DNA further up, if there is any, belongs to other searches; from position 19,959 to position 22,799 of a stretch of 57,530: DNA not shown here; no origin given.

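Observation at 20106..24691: PLP enzyme, MoxR/CbbQ-type AAA+, and an 847-aa vWA protein apparently in one minus-strand operon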

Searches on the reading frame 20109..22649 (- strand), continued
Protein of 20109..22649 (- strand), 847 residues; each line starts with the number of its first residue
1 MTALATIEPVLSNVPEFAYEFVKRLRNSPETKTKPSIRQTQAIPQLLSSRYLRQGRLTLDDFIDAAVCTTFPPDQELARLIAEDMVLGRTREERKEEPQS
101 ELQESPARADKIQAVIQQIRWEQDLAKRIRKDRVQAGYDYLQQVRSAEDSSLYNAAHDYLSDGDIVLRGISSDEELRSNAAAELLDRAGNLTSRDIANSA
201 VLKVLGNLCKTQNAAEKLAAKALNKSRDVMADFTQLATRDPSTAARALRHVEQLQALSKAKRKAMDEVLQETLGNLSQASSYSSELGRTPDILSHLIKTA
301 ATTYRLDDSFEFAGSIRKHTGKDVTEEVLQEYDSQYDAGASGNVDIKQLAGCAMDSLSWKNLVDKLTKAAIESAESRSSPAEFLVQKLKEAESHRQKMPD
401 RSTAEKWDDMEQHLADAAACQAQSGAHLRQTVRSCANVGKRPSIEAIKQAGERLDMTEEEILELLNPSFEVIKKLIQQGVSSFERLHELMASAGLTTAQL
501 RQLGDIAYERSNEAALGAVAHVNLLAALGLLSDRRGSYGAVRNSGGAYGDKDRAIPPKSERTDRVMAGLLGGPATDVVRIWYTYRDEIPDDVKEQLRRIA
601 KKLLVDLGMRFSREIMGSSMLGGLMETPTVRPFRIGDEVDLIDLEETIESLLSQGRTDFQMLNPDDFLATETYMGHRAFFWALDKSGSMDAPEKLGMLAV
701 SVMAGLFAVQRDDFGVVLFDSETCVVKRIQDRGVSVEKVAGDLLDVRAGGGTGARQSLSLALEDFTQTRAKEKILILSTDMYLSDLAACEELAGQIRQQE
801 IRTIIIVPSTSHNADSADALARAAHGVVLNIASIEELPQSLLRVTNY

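Call 45: search_protein_families(library=pfam, proteins=[L045:12473-14824:+, L045:16596-17879:+, L045:18206-21505:+, L045:5563-7938:-, L045:8043-8876:-, L045:1695-2714:+, L045:670-1674:+], max_evalue=0.01)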
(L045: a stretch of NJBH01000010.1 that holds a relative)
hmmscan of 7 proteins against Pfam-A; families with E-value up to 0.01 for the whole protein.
L045:12473-14824:+ (784 aa): 0 families

L045:16596-17879:+ (428 aa): 2 families
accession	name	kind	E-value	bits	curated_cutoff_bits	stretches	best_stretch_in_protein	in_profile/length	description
PF04127.22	DFP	-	1.3e-55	188.5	22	1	203-392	1-186/186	DNA/pantothenate metabolism flavoprotein C-terminal domain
PF02441.25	Flavoprotein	-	4.2e-29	101.7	22.7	1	24-197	1-162/162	Flavoprotein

L045:18206-21505:+ (1100 aa): 4 families
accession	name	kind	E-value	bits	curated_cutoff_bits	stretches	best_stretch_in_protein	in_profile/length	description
PF09239.17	Topo-VIb_trans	-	9.5e-29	100.7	24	1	696-840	23-158/159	Topoisomerase VI B subunit, transducer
PF07498.18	Rho_N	-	1.9e-06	28.2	24.9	1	950-980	6-36/43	Rho termination factor, N-terminal domain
PF13589.12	HATPase_c_3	-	2.9e-05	24.5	25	1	174-257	35-116/137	Histidine kinase-, DNA gyrase B-, and HSP90-like ATPase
PF18953.6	SAP_new25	-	0.00016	21.6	26.3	1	949-993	8-50/51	SAP domain-containing new25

L045:5563-7938:- (792 aa): 2 families
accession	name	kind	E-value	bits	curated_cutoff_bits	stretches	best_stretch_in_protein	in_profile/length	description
PF02901.20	PFL-like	-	6.7e-194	646.6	24.3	1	13-659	3-647/647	Pyruvate formate lyase-like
PF01228.26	Gly_radical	-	1.4e-24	87.1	22.2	1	676-776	2-106/106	Glycine radical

L045:8043-8876:- (278 aa): 6 families
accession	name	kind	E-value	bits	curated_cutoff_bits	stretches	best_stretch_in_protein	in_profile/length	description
PF01555.25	N6_N4_Mtase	-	1.2e-62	212.2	26.7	1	31-253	2-220/221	DNA methylase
PF13847.12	Methyltransf_31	-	1.4e-06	28.5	27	0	10-93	55-109/145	Methyltransferase domain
PF03602.21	Cons_hypoth95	-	0.0013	18.9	24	0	16-41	98-125/182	Conserved hypothetical protein 95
PF08241.18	Methyltransf_11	-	0.0023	19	21.2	0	223-261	3-43/95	Methyltransferase domain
PF13649.12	Methyltransf_25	-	0.004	18.2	27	0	218-260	1-45/97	Methyltransferase domain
PF02086.21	MethyltransfD12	-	0.0044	17.2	22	0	203-253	8-59/253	D12 class N6 adenine-specific DNA methyltransferase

L045:1695-2714:+ (340 aa): 1 family
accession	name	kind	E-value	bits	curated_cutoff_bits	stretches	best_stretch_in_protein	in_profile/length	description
PF04079.22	SMC_ScpB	-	1.6e-34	119.2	27.4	1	140-290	2-158/160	Segregation and condensation complex subunit ScpB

L045:670-1674:+ (335 aa): 3 families
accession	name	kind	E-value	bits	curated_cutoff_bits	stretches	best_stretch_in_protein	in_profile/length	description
PF10281.14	Ish1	-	3.5e-05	24.5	26.6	1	16-49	1-35/37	Putative nuclear envelope organisation protein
PF12949.13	HeH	-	7.4e-05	22.8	28.9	1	20-50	5-35/35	HeH/LEM domain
PF07498.18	Rho_N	-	0.0011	19.3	24.9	1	20-49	6-36/43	Rho termination factor, N-terminal domain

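Call 60: find_encoding_contigs(protein=P0015, flank=8000, max_places=1)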
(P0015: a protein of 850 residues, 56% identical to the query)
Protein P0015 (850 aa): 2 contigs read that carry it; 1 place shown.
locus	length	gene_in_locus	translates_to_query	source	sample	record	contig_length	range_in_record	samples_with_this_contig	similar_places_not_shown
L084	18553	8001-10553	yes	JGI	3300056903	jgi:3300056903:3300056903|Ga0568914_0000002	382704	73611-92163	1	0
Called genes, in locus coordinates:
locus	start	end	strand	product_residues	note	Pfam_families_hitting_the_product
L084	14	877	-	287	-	-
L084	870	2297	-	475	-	-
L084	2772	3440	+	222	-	PF01988:VIT1 (weak)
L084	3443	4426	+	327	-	PF00291:PALP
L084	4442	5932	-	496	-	PF12698:ABC2_membrane_3, PF01061:ABC2_membrane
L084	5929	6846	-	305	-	PF00005:ABC_tran, PF13304:AAA_21 (faint)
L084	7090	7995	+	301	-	PF07726:AAA_3, PF07728:AAA_5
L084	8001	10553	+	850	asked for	-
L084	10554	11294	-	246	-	-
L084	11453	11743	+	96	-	-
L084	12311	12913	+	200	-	PF02274:ADI (weak), PF19420:DDAH_eukar (weak)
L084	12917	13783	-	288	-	PF04909:Amidohydro_2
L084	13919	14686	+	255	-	-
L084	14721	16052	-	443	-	PF01979:Amidohydro_1, PF07969:Amidohydro_3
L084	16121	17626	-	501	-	PF13646:HEAT_2 (faint)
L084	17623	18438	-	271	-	-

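Call 61: find_encoding_contigs(protein=P0077, flank=8000, max_places=1)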
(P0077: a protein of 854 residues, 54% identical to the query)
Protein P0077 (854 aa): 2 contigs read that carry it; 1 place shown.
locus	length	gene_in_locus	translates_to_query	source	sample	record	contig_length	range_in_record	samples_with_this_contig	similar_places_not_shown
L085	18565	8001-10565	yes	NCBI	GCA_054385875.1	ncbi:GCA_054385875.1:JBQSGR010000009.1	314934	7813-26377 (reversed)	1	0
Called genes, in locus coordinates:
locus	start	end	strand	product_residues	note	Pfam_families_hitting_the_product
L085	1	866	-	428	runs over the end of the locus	PF04055:Radical_SAM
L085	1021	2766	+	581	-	PF01979:Amidohydro_1, PF07969:Amidohydro_3 (faint), PF13382:Adenine_deam_C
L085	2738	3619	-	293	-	-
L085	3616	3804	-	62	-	-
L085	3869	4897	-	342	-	-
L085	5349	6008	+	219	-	PF01988:VIT1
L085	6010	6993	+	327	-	PF00291:PALP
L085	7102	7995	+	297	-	PF07726:AAA_3, PF07728:AAA_5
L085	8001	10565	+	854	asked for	-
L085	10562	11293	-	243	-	-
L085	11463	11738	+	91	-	PF00626:Gelsolin (weak)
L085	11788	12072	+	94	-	PF01022:HTH_5, PF12840:HTH_20, PF01325:Fe_dep_repress (faint)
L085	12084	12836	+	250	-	PF19420:DDAH_eukar (weak), PF02274:ADI (weak)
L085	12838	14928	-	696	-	PF13229:Beta_helix (weak), PF05048:NosD (weak), PF13229:Beta_helix, PF05048:NosD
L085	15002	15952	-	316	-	PF04909:Amidohydro_2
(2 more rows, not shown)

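Call 62: find_encoding_contigs(protein=P0082, flank=8000, max_places=1)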
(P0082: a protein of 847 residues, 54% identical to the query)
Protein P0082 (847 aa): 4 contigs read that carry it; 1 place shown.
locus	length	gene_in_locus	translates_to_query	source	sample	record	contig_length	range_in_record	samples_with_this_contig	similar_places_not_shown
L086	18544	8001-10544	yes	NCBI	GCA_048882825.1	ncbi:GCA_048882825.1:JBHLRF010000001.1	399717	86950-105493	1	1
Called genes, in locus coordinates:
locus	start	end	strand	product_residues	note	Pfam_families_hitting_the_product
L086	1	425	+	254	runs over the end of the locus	PF03848:TehB, PF05175:MTS, PF13489:Methyltransf_23, PF01209:Ubie_methyltran (weak), PF13847:Methyltransf_31, PF08241:Methyltransf_11, PF08242:Methyltransf_12, PF13649:Methyltransf_25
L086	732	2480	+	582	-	PF01979:Amidohydro_1, PF07969:Amidohydro_3 (faint), PF13382:Adenine_deam_C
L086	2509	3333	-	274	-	-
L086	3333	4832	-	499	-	-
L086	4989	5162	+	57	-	-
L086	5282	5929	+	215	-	PF01988:VIT1 (faint)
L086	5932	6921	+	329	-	PF00291:PALP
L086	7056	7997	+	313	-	PF07726:AAA_3, PF07728:AAA_5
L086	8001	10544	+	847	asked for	-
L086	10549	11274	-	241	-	-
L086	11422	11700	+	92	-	-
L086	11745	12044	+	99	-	PF01022:HTH_5, PF01047:MarR (faint), PF12840:HTH_20 (weak)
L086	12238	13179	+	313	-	-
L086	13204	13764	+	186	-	PF02525:Flavodoxin_2, PF03358:FMN_red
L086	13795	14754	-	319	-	PF04909:Amidohydro_2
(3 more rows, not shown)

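Call 63: find_encoding_contigs(protein=P0002, flank=8000, max_places=1)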
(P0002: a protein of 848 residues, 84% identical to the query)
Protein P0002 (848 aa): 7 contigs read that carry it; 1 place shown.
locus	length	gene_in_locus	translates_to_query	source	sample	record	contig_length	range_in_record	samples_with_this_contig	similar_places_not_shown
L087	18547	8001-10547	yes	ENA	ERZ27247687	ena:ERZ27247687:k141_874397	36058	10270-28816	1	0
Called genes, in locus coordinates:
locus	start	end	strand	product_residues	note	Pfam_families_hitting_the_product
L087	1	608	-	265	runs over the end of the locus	PF01996:F420_ligase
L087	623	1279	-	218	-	-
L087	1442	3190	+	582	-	PF01979:Amidohydro_1, PF07969:Amidohydro_3 (faint), PF13382:Adenine_deam_C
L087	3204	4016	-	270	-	-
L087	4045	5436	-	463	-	-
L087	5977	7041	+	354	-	PF00291:PALP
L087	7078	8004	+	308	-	PF07726:AAA_3, PF07728:AAA_5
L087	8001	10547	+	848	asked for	-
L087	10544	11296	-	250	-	PF01243:PNPOx_N (weak)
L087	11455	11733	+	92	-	-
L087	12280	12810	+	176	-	-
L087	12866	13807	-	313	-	PF04909:Amidohydro_2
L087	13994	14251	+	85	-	-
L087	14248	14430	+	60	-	-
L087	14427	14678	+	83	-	-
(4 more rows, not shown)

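Call 69: search_protein_families(library=pfam, alignment_id=A2, max_evalue=0.01)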
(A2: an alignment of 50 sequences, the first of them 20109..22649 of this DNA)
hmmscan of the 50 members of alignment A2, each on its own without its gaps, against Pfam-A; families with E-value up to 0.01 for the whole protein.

A. member 1, window:20109-22649:- (847 aa): 0 families

B. families by the number of members that match (of 50 scanned): 12 families
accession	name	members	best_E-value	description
PF13519.12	VWA_2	47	3.3e-13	von Willebrand factor type A domain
PF05762.20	VWA_CoxE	39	6.8e-09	VWA domain containing CoxE-like protein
PF00092.34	VWA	38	2.2e-10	von Willebrand factor type A domain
PF13768.12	VWA_3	25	7.4e-09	von Willebrand factor type A domain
PF09967.15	DUF2201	15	7e-05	VWA-like domain (DUF2201)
PF25045.1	vWA_Ro60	10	1.9e-07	Ro60 vWA domain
PF11775.14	CobT_C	1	0.0011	Cobalamin biosynthesis protein CobT VWA domain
PF00482.28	T2SSF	1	0.0013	Type II secretion system (T2SS), protein F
PF16058.10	Mucin-like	1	0.0015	Mucin-like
PF04551.19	GcpE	1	0.0043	GcpE protein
PF06078.17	DUF937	1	0.0077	Bacterial protein of unknown function (DUF937)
PF14278.11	TetR_C_8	1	0.009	Transcriptional regulator C-terminal region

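Call 70: search_solved_structures(query=A2, max_evalue=1)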
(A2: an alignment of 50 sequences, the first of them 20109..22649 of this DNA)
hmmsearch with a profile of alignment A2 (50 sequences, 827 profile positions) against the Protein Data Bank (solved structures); distinct sequences matched with E-value up to 1: 30.
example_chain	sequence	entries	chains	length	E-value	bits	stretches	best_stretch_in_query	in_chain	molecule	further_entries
8s05_A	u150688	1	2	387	3.1e-06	29.1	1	657-817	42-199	Conserved protein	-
9vlg_A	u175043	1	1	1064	2.1e-05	26.4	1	657-809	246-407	Isoform 2 of Voltage-dependent calcium channel subunit alpha-2/delta-1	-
8hlp_F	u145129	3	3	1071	2.1e-05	26.4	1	657-809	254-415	Voltage-dependent calcium channel subunit alpha-2/delta-1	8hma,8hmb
8if3_A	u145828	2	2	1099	2.2e-05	26.3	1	657-809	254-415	Voltage-dependent calcium channel subunit alpha-2/delta-1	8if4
7mix_D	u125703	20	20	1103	2.3e-05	26.3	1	657-809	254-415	Voltage-dependent calcium channel subunit alpha-2/delta-1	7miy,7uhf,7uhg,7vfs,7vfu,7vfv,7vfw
8x90_B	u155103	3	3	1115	2.3e-05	26.3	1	657-809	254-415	Voltage-dependent calcium channel subunit alpha-2/delta-1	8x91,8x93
7xlq_D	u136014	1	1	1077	2.4e-05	26.2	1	657-809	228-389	Voltage-dependent calcium channel subunit alpha-2/delta-1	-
6jp5_F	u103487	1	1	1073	2.8e-05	26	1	657-809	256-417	Voltage-dependent calcium channel subunit alpha-2/delta-1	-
6jp8_F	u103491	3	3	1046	2.8e-05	26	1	657-809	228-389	Voltage-dependent calcium channel subunit alpha-2/delta-1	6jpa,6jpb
8eog_D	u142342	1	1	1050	2.8e-05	26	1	657-809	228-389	Voltage-dependent calcium channel subunit alpha-2/delta-1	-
7jpk_F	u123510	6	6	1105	2.9e-05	25.9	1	657-809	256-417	Voltage-dependent calcium channel subunit alpha-2/delta-1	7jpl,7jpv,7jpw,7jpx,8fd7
5gjv_F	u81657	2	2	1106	2.9e-05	25.9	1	657-809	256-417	Voltage-dependent calcium channel subunit alpha-2/delta-1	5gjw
8e56_F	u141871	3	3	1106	2.9e-05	25.9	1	657-809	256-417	Voltage-dependent calcium channel subunit alpha-2/delta-1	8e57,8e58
3jbr_F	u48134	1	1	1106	3.8e-05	25.5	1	657-809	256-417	Voltage-dependent calcium channel subunit alpha-2/delta-1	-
21vt_A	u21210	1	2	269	0.00097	20.9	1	656-688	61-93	Cobaltochelatase subunit CobT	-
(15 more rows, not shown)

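Call 76: find_encoding_contigs(protein=P0004, flank=8000, max_places=1)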
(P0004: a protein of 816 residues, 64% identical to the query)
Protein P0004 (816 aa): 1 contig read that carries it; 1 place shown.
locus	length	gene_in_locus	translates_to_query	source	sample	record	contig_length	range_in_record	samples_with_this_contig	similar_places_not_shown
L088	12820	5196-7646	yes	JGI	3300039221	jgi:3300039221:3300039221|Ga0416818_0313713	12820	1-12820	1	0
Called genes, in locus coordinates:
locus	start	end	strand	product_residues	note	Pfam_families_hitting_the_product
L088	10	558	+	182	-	PF13382:Adenine_deam_C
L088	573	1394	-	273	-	PF00643:zf-B_box (weak)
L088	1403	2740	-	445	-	-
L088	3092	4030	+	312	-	PF00291:PALP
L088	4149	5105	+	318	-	PF07726:AAA_3, PF07728:AAA_5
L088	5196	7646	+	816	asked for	-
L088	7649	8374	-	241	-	-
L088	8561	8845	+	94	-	-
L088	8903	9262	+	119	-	-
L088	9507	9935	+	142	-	-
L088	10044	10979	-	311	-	PF04909:Amidohydro_2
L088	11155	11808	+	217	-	-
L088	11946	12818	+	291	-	?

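Call 77: find_encoding_contigs(protein=P0117, flank=8000, max_places=1)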
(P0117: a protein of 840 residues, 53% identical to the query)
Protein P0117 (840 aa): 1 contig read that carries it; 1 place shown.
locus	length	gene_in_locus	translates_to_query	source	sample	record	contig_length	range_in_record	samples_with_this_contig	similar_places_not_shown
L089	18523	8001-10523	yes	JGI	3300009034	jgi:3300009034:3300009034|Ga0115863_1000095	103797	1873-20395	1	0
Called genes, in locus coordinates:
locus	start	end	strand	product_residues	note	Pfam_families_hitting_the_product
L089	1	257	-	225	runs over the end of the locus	-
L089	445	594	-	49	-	-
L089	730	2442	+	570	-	PF07969:Amidohydro_3 (faint), PF01979:Amidohydro_1, PF13382:Adenine_deam_C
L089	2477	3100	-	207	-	-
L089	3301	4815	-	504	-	-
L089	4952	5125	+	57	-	-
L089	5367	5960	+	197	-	PF01988:VIT1 (weak)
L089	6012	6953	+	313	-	PF00291:PALP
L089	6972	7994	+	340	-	PF07726:AAA_3, PF07728:AAA_5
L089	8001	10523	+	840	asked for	-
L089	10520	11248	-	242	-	-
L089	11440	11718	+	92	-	PF00626:Gelsolin (weak)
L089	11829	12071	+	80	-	PF01022:HTH_5 (weak), PF13412:HTH_24 (weak)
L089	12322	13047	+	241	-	-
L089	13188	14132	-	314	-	PF04909:Amidohydro_2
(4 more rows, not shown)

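Call 78: find_encoding_contigs(protein=P0112, flank=8000, max_places=1)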
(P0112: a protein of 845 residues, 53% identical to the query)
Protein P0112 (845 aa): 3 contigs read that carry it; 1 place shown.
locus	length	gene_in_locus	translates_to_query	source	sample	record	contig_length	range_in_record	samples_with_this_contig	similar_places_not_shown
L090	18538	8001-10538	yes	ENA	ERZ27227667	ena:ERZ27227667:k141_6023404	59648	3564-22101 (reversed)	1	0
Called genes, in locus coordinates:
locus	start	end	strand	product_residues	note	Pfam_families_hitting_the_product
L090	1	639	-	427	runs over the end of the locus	PF04055:Radical_SAM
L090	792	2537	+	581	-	PF01979:Amidohydro_1, PF07969:Amidohydro_3 (faint), PF13382:Adenine_deam_C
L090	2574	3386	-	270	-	-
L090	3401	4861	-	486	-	-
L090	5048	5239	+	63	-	-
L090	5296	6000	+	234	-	PF01988:VIT1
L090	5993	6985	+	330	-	PF00291:PALP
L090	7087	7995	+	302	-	PF07726:AAA_3, PF07728:AAA_5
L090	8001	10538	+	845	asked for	-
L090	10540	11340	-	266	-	-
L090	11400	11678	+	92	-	PF00626:Gelsolin (weak)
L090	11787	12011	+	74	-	-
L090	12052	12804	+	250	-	PF19420:DDAH_eukar, PF02274:ADI (weak)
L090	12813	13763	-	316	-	PF04909:Amidohydro_2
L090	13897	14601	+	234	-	-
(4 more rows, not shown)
